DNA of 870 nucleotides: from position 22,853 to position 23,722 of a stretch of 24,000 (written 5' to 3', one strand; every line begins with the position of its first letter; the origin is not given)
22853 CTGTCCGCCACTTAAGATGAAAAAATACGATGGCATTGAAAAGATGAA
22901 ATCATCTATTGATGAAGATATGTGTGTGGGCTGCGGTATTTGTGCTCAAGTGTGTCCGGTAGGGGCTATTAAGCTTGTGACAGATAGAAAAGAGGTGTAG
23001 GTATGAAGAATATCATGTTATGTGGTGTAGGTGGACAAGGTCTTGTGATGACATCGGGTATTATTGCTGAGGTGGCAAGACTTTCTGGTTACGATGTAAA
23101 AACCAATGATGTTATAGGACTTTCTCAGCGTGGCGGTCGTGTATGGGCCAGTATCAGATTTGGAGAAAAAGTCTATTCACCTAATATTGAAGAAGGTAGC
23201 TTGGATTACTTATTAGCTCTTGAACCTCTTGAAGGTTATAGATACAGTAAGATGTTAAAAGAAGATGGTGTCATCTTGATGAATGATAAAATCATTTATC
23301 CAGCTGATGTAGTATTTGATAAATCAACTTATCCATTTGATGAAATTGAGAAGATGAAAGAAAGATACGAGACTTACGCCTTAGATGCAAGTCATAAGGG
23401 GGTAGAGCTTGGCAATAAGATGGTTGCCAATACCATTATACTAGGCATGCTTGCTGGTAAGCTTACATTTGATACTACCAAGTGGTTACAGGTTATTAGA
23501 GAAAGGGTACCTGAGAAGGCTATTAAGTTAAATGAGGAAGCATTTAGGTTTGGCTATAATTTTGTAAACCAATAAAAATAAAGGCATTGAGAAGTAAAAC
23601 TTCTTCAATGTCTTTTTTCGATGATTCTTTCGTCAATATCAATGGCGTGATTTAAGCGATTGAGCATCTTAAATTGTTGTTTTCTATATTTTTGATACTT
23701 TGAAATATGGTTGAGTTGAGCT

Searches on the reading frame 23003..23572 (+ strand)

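Call 43: search_protein_families(library=pfam, proteins=[window:23003-23572:+], max_evalue=0.001)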
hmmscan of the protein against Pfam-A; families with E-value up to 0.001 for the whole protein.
window:23003-23572:+ (190 aa): 1 family
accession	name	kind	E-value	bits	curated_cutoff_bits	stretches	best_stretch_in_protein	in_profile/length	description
PF01558.24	POR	-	9.5e-35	120.7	27.4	1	10-185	1-172/173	Pyruvate ferredoxin/flavodoxin oxidoreductase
